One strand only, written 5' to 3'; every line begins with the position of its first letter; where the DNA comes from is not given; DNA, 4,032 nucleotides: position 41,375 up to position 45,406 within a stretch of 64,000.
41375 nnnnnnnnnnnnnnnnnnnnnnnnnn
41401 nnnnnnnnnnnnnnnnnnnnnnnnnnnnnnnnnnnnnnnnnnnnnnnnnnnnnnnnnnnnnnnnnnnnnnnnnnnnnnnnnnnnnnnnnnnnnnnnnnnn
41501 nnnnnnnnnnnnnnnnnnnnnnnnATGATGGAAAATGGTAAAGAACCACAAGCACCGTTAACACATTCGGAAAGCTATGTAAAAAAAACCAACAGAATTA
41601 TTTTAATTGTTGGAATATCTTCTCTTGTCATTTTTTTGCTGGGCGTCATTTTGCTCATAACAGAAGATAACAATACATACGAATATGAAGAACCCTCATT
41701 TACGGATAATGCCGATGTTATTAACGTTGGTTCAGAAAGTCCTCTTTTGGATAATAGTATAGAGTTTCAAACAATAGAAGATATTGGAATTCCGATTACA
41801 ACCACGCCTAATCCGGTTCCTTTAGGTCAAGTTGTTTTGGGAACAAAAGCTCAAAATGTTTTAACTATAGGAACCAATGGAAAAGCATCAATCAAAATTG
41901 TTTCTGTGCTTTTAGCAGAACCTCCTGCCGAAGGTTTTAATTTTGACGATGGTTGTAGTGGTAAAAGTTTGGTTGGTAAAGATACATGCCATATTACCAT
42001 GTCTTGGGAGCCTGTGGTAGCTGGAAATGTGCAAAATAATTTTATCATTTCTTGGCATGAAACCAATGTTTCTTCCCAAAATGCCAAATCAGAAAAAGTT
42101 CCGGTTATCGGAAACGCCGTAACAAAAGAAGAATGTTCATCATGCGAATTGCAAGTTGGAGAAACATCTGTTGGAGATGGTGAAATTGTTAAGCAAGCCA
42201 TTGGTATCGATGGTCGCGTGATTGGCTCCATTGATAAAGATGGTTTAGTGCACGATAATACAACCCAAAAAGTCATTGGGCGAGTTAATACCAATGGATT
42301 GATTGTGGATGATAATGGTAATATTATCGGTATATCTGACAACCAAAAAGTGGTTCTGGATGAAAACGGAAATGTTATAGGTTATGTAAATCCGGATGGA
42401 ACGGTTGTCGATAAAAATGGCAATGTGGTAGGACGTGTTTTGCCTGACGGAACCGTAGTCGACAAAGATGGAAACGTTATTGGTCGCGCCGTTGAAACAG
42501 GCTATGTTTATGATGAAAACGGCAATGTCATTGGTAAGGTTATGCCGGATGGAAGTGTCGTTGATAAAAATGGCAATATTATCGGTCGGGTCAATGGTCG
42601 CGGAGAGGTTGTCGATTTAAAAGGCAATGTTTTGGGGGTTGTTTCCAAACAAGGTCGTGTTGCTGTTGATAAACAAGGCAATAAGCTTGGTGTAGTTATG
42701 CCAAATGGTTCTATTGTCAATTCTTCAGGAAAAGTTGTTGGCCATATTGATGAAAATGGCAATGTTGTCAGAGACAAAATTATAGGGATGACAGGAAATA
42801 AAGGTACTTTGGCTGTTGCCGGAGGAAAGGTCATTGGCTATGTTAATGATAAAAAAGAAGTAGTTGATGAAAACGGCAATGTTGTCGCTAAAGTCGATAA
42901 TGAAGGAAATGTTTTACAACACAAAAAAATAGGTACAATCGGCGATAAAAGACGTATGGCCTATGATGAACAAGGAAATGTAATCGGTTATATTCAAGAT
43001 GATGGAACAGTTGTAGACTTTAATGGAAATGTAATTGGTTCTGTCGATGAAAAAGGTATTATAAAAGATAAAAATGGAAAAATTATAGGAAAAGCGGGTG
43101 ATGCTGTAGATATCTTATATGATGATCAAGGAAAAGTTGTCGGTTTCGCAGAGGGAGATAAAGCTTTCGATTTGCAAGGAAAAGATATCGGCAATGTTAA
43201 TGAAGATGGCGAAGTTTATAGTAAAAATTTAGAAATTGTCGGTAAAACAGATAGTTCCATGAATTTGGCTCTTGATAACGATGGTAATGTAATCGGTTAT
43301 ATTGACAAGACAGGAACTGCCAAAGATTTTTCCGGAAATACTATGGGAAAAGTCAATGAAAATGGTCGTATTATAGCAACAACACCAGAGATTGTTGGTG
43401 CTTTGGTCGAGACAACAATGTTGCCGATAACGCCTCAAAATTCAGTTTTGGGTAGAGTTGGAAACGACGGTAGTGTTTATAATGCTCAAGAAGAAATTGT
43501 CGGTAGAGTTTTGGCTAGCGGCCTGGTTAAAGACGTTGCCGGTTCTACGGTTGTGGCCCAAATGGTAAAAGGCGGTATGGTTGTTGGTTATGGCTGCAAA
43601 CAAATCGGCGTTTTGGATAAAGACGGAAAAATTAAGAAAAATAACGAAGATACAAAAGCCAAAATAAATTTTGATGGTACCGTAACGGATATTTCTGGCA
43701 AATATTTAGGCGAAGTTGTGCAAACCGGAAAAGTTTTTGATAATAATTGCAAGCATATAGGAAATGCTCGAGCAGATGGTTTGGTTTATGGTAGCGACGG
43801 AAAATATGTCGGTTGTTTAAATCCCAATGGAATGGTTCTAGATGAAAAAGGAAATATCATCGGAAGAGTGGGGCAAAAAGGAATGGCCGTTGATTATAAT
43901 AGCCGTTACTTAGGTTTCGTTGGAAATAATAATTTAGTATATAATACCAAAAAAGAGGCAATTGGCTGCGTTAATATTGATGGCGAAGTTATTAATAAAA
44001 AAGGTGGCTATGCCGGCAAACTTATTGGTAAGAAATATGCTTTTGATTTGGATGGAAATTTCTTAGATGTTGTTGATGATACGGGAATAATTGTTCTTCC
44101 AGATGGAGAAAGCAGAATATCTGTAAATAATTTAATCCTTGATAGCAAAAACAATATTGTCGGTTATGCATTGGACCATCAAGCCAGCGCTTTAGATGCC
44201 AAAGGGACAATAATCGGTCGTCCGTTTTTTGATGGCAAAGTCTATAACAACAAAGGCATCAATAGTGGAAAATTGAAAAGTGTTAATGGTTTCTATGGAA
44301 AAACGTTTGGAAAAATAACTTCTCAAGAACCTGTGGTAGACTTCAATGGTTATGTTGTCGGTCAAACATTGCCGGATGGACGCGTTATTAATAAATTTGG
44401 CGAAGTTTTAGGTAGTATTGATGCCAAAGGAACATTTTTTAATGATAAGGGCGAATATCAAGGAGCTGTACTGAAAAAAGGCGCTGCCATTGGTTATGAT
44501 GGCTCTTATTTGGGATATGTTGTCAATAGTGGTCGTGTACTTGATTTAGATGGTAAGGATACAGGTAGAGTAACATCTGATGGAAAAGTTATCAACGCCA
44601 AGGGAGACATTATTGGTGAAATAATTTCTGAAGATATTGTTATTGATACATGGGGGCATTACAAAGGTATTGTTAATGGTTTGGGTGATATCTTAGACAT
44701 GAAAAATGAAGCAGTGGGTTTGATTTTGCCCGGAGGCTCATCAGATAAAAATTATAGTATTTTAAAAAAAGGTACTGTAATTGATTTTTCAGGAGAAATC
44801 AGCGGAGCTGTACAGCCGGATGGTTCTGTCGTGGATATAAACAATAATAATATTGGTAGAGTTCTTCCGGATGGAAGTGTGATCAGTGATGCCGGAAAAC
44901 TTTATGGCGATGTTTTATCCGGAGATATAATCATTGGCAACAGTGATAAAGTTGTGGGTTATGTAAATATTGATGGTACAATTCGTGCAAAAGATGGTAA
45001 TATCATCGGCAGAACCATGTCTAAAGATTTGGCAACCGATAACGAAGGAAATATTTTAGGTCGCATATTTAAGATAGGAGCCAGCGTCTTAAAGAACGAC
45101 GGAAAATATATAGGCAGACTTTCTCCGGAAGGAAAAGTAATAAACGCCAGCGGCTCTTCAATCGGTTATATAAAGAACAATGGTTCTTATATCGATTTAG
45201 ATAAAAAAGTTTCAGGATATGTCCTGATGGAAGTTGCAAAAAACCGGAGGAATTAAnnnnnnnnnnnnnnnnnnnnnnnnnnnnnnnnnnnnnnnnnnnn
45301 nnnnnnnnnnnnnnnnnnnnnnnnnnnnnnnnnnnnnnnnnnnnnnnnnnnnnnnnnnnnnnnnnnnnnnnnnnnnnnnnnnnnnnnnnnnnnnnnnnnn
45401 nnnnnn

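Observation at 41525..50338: Repeat-expanded VirB10 (1692 aa) plus a paralogous 1243-aa repeat-only partner inside a virB operon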

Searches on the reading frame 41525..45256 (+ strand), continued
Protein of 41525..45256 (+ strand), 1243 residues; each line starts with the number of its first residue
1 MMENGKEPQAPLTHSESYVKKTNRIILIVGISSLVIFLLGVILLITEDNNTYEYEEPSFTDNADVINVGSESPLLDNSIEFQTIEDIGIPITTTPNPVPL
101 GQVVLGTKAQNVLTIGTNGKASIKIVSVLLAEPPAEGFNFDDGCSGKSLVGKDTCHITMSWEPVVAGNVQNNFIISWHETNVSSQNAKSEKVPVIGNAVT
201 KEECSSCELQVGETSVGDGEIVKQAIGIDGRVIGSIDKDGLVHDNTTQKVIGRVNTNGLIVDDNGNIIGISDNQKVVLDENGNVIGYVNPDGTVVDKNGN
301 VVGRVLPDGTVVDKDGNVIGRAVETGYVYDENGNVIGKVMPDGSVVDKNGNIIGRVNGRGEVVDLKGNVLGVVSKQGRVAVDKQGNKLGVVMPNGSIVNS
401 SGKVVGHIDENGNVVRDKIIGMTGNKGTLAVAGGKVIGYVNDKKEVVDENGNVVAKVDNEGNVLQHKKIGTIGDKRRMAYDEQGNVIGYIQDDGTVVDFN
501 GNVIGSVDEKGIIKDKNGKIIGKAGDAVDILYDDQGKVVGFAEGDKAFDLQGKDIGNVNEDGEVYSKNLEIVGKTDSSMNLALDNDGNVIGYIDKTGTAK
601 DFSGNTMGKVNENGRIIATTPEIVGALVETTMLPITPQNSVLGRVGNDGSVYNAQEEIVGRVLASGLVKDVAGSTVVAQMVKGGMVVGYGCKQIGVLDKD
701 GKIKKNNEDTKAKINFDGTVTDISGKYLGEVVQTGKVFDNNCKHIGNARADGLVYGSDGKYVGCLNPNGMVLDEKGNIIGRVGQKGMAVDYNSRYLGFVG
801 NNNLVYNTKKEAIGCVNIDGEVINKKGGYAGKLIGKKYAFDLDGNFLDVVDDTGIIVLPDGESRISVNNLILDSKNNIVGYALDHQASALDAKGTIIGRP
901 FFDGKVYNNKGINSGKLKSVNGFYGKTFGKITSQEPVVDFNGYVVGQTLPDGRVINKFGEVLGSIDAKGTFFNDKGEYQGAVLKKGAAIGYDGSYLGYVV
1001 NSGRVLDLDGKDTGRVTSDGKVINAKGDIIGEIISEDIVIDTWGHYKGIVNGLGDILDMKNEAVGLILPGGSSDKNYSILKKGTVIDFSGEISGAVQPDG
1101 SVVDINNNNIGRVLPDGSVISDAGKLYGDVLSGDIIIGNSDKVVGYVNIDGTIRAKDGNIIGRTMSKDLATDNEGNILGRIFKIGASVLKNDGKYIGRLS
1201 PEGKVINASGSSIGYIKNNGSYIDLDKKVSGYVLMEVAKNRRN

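Call 39: predict_structure(alignment_id=A2)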
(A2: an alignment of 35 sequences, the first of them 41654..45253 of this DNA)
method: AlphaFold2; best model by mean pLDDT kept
length: 1200 residues; sequences in the alignment: 35
mean_pLDDT: 80.3   pTM: 0.67
mean pLDDT of the five models: 80.3, 79.2, 78.8, 77.3, 75.6
residues with pLDDT >= 90: 290; 70-90: 740; 50-70: 87; < 50: 83
segments of 3 or more residues with pLDDT < 50: 1-46, 55-60, 123-125, 154-175, 1196-1200
pLDDT, mean of each block of 10 residues (from residue 1): 29 32 31 27 45 49 64 75 75 72 79 75 57 71 59 45 33 51 79 80 81 77 78 78 79 80 75 75 72 77 78 75 75 82 84 79 77 86 83 82 81 83 80 84 84 86 88 87 87 84 84 84 78 85 85 84 82 79 85 92 87 89 87 89 89 87 85 92 89 88 86 84 92 90 86 83 82 90 88 87 79 69 84 88 90 91 90 87 89 91 92 92 92 90 90 93 92 92 88 91 91 89 85 89 89 90 89 90 90 92 91 87 89 91 85 87 85 91 89 47
secondary structure, 60 per line:
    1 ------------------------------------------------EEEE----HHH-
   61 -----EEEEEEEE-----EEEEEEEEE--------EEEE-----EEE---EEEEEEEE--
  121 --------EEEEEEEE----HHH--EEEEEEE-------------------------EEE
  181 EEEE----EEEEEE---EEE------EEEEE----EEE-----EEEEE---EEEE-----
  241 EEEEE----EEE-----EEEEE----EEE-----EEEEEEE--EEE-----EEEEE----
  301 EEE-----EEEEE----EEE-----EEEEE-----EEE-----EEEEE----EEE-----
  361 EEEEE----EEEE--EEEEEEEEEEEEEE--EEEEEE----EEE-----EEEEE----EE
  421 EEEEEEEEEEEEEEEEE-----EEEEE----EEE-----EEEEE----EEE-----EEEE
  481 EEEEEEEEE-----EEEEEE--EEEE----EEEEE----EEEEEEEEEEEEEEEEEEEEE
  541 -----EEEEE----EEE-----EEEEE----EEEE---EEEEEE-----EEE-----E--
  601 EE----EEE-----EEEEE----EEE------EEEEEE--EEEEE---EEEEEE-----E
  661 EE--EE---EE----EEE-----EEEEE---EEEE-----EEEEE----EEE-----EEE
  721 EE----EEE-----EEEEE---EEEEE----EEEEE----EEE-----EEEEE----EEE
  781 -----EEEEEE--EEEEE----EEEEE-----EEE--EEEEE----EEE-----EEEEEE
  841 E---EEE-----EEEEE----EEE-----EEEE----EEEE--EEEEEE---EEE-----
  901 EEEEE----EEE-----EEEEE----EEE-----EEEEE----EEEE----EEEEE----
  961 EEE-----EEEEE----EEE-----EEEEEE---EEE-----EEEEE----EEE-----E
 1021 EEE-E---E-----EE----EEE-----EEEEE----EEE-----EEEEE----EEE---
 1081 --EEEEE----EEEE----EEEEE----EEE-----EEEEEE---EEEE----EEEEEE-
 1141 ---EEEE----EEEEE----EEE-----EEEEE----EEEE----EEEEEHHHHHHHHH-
elements in order (helices of 4 or more, strands of 3 or more residues): E49-52 E66-73 E79-87 E96-99 E105-107 E111-118 E129-136 E146-152 E178-184 E189-194 E198-200 E207-211 E216-218 E224-228 E232-235 E241-245 E250-252 E258-262 E267-269 E275-281 E284-286 E292-296 E301-303 E309-313 E318-320 E326-330 E336-338 E344-348 E353-355 E361-365 E370-373 E376-389 E392-397 E402-404 E410-414 E419-437 E443-447 E452-454 E460-464 E469-471 E477-489 E495-500 E503-506 E511-515 E520-540 E546-550 E555-557 E563-567 E572-575 E579-584 E590-592 E607-609 E615-619 E624-626 E633-638 E641-645 E649-654 E660-662 E676-678 E684-688 E692-695 E701-705 E710-712 E718-722 E727-729 E735-739 E743-747 E752-756 E761-763 E769-773 E778-780 E786-791 E794-798 E803-807 E813-815 E818-822 E827-829 E835-841 E845-847 E853-857 E862-864 E870-873 E878-881 E884-889 E893-895 E901-905 E910-912 E918-922 E927-929 E935-939 E944-947 E952-956 E961-963 E969-973 E978-980 E986-991 E995-997 E1003-1007 E1012-1014 E1020-1023 E1041-1043 E1049-1053 E1058-1060 E1066-1070 E1075-1077 E1083-1087 E1092-1095 E1100-1104 E1109-1111 E1117-1122 E1126-1129 E1134-1139 E1144-1147 E1152-1156 E1161-1163 E1169-1173 E1178-1181 E1186-1190 H1191-1199

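Call 43: fold_search(model_id=the predicted structure, library=pdb)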
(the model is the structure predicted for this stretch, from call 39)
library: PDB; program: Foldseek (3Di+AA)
matches with E <= 10: 1515; with E <= 0.001: 41
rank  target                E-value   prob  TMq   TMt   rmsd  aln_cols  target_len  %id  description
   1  8jut_A                5.0e-06  0.09  0.07  0.04  41.9      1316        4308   11  rat megalin RAP complex (released 2024-06-19)
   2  6bqm                  1.7e-05  1.00  0.06  0.14   6.2        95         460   16  Secreted serine protease VesC from Vibrio cholerae (released 2018-11-28)
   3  8wa2_F                2.3e-05  0.06  0.06  0.06  61.5      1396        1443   10  cryo-EM structure of native mastigonemes isolated from Chlamydomonas reinhardtii at 3.0 angstrom resolution (released 2024-04-10)
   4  9lj6                  4.0e-05  0.41  0.06  0.18  16.8       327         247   10  Crystal Structure of C-terminal rigid fragment containing middle and C-terminal domains of the Basal pilin EbpB from Ent (released 2025-07-16)
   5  4gp0_A                9.9e-05  0.09  0.06  0.10  34.9       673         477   10  The crystal structure of human fascin 1 R149A K150A R151A mutant (released 2012-11-28)
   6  9leg_B                1.1e-04  1.00  0.07  0.17  10.6       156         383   11  AMO complex (released 2026-02-04)
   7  7sqc_M1               1.3e-04  1.00  0.07  0.13  12.8       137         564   13  Ciliary C1 central pair apparatus isolated from Chlamydomonas reinhardtii (released 2022-04-13)
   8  5cn1_C                1.4e-04  1.00  0.07  0.54   4.9       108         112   12  Crystal structure of yeast GGA1_GAE domain-P21 (released 2016-07-20)
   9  9m00_A                1.5e-04  0.41  0.06  0.15  15.0       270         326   11  Crystal Structure of the Basal pilin EbpB from Enterococcus faecalis with a partially disordered N-terminal domain. (released 2025-07-16)
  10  5cn2_A                1.6e-04  1.00  0.07  0.51   4.2       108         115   12  Crystal structure of yeast GGA1_GAE domain-C2221 (released 2016-07-20)
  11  9cl6_A                1.7e-04  1.00  0.06  0.16  10.8       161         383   10  Ammonia monooxygenase in native membranes (released 2025-01-08)
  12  7sqc_O1               2.1e-04  1.00  0.07  0.13   5.0       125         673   18  Ciliary C1 central pair apparatus isolated from Chlamydomonas reinhardtii (released 2022-04-13)
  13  9m00_B                2.3e-04  0.38  0.06  0.16  15.0       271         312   11  Crystal Structure of the Basal pilin EbpB from Enterococcus faecalis with a partially disordered N-terminal domain. (released 2025-07-16)
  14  4lk4                  2.6e-04  1.00  0.07  0.24   4.8       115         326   16  Structure of Vibrio cholerae VesB protease (released 2014-02-05)
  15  5cn2_B                2.8e-04  1.00  0.07  0.51   4.4       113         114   12  Crystal structure of yeast GGA1_GAE domain-C2221 (released 2016-07-20)
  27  6fvi                  5.6e-04  1.00  0.08  0.44   6.6       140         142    8  ASH / PapD-like domain of human CEP192 (PapD-like domain 7) (released 2019-03-20)
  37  2e6j_MODEL_1_A        8.6e-04  0.99  0.06  0.48   5.9       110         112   12  Solution structure of the C-terminal PapD-like domain from human HYDIN protein (released 2007-07-03)
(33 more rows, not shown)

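Call 62: find_encoding_contigs(protein=P0174, flank=10000, max_places=1)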
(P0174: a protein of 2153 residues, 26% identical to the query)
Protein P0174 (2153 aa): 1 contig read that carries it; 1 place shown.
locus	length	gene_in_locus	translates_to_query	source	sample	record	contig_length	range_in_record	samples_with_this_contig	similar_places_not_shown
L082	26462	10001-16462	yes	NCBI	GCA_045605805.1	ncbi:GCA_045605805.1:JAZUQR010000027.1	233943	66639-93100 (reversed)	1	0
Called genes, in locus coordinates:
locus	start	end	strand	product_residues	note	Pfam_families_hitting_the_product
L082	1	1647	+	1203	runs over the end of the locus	-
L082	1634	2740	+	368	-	-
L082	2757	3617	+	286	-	-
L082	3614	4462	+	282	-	-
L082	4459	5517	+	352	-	-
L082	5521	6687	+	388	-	-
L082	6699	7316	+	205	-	-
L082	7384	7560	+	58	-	-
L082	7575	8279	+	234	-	PF04335:VirB8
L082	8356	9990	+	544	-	PF03524:CagX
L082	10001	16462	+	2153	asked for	PF15780:ASH (weak), PF21784:Bflower (faint), PF21785:Bflower_2 (faint), PF03743:TrbI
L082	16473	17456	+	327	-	PF00437:T2SSE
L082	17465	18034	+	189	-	PF00692:dUTPase, PF22769:DCD (weak)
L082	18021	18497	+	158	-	PF06347:SH3_4, PF08239:SH3_3 (faint)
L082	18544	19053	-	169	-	PF02559:CarD_TRCF_RID, PF21095:CarD_C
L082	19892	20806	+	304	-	PF18027:Pepdidase_M14_N, PF00246:Peptidase_M14 (weak), PF24827:AstE_AspA_cat (faint)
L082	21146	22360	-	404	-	-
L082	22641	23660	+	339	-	PF18306:LDcluster4 (weak), PF03641:Lysine_decarbox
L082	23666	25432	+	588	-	PF00999:Na_H_Exchanger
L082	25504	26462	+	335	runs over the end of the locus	-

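Call 63: find_encoding_contigs(protein=P0157, flank=10000, max_places=1)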
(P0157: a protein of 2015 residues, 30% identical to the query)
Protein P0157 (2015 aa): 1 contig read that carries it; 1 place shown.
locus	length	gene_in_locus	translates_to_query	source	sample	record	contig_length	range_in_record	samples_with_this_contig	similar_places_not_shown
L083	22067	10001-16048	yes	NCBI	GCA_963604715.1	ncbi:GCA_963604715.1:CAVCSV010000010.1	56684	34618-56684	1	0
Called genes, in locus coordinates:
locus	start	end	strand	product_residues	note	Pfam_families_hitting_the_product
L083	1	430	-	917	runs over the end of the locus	PF02739:5_3_exonuc_N, PF01367:5_3_exonuc, PF01612:DNA_pol_A_exo1, PF00476:DNA_pol_A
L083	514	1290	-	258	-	PF01066:CDP-OH_P_transf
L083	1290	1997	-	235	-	PF02666:PS_Dcarbxylase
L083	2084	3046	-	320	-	PF17936:Big_6 (faint), PF19077:Big_13 (faint), PF01476:LysM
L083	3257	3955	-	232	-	PF12697:Abhydrolase_6, PF00561:Abhydrolase_1, PF12146:Hydrolase_4 (weak)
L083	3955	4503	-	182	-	PF00857:Isochorismatase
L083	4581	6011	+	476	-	PF00270:DEAD, PF04851:ResIII, PF00271:Helicase_C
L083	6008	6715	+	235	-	PF02230:Abhydrolase_2, PF00561:Abhydrolase_1 (weak), PF00326:Peptidase_S9 (faint), PF00756:Esterase (weak)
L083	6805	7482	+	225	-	PF04335:VirB8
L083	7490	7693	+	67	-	-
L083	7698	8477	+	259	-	PF04335:VirB8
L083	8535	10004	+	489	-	PF03524:CagX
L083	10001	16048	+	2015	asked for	PF05593:RHS_repeat (faint), PF12396:DUF3659 (faint), PF21784:Bflower (faint), PF21785:Bflower_2, PF03743:TrbI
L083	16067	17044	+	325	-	PF00437:T2SSE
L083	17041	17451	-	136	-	PF07309:FlaF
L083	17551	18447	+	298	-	-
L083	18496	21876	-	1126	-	PF07690:MFS_1, PF01553:Acyltransferase, PF00501:AMP-binding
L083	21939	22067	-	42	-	?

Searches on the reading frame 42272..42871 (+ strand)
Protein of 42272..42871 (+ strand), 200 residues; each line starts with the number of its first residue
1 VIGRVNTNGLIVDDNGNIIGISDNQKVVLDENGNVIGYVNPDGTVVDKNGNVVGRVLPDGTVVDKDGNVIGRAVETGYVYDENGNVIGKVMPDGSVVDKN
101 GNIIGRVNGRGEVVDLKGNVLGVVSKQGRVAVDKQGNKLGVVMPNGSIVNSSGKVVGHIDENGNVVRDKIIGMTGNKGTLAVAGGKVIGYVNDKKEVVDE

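Call 67: search_solved_structures(query=window:42272-42871:+, max_evalue=1, show_alignments=1)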
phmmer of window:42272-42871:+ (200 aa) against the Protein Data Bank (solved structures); distinct sequences matched with E-value up to 1: 0.
